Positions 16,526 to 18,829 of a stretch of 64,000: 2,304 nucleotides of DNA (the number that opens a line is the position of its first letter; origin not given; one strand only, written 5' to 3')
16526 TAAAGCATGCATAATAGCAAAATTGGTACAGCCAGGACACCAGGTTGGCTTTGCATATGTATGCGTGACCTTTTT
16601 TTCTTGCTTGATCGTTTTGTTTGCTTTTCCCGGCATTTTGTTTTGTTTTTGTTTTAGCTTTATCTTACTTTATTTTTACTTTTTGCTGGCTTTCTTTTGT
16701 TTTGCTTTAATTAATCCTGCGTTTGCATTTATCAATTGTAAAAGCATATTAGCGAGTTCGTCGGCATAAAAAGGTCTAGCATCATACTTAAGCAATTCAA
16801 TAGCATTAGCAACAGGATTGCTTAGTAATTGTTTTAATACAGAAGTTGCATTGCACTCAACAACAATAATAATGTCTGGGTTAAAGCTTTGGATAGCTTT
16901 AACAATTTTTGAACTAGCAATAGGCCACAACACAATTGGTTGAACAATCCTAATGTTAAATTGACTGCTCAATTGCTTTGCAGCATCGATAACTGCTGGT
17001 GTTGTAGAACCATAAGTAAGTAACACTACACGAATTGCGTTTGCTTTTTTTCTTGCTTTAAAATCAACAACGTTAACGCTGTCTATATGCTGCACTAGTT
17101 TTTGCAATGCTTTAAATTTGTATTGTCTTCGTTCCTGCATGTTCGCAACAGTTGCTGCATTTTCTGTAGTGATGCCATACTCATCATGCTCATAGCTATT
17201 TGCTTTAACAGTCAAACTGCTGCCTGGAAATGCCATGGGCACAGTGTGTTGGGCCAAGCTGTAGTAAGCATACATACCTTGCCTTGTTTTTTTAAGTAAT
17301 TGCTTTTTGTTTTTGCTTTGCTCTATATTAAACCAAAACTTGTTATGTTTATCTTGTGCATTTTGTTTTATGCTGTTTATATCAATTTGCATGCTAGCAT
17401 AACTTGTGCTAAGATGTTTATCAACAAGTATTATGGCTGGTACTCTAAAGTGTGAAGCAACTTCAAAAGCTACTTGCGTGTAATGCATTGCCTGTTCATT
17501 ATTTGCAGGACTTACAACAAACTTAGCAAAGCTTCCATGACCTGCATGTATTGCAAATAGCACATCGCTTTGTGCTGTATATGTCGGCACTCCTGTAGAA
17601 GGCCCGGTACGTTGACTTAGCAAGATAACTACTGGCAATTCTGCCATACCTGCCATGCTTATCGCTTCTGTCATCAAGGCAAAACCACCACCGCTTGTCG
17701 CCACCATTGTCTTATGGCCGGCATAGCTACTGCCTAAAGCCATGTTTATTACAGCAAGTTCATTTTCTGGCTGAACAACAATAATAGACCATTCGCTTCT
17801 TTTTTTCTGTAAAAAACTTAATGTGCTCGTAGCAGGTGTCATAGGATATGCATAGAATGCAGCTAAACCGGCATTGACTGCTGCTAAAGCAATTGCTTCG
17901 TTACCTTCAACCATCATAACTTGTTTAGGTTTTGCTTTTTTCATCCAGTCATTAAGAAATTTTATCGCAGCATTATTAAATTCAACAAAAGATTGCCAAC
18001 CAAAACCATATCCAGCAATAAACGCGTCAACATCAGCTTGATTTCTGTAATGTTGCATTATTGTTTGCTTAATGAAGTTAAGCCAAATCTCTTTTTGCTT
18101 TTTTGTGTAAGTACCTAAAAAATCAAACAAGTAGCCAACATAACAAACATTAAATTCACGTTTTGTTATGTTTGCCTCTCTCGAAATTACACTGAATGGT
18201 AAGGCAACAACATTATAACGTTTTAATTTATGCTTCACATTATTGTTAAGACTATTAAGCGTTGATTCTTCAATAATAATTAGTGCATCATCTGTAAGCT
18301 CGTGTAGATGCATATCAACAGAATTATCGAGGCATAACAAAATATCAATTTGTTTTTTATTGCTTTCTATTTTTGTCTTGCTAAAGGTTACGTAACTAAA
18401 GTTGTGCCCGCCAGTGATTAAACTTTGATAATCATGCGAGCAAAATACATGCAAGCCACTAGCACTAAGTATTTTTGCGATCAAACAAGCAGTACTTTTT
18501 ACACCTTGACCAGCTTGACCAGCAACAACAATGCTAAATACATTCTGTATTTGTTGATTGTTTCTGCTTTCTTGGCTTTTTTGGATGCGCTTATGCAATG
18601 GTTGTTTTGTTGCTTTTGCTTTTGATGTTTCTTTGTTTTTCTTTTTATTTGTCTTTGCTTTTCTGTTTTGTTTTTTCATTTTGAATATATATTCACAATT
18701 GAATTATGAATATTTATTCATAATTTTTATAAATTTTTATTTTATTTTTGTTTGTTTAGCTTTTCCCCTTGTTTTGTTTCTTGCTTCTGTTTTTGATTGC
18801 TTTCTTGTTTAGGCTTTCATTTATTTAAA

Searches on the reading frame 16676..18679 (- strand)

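Call 47: search_protein_families(library=ncbifam, proteins=[window:16676-18679:-], max_evalue=0.00001)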
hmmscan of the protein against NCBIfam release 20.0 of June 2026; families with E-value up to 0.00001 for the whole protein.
window:16676-18679:- (667 aa): 12 families
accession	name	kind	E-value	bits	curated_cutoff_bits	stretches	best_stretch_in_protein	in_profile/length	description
TIGR03710.1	OAFO_sf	subfamily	4.5e-133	444.8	482.75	1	48-644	2-559/561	2-oxoacid:acceptor oxidoreductase subunit alpha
NF041170.1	Oxoac_fdxalpha_Archa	equivalog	2.1e-91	307.2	800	1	48-652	3-625/636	2-oxoacid:ferredoxin oxidoreductase subunit alpha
NF006412.0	PRK08659.1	equivalog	2.3e-58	198.2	411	1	252-620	3-345/378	2-oxoacid:acceptor oxidoreductase subunit alpha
NF007206.0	PRK09627.1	equivalog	8.8e-49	166.4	579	1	255-643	4-369/375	2-oxoglutarate synthase subunit alpha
NF005507.0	PRK07119.1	subfamily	2.5e-46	158.1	399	1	253-463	3-209/352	3-methyl-2-oxobutanoate dehydrogenase subunit VorB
NF006232.0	PRK08366.1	equivalog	9.2e-14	50.9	646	1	256-427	9-177/394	2-ketoisovalerate ferredoxin oxidoreductase subunit alpha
NF040682.1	PorA_Arch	equivalog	8.2e-13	48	550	1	254-423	3-170/387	pyruvate synthase subunit PorA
NF006233.0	PRK08367.1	equivalog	3.6e-12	45.9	625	1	256-425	6-173/394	pyruvate ferredoxin oxidoreductase subunit alpha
NF007201.0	PRK09622.1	equivalog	3.6e-12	45.9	590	1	252-425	8-179/405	2-oxoacid:ferredoxin oxidoreductase subunit alpha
NF045764.1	PhenlGlyoxDHPadG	equivalog_domain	1.9e-10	39.8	700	1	253-413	1-157/398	NADH-dependent phenylglyoxylate dehydrogenase subunit alpha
TIGR03336.1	IOR_alpha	equivalog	2.1e-09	36.2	650.9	1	257-447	5-185/595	indolepyruvate ferredoxin oxidoreductase subunit alpha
NF006211.0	PRK08338.1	equivalog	3.5e-07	29.9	239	1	50-224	3-165/170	2-oxoacid:ferredoxin oxidoreductase subunit gamma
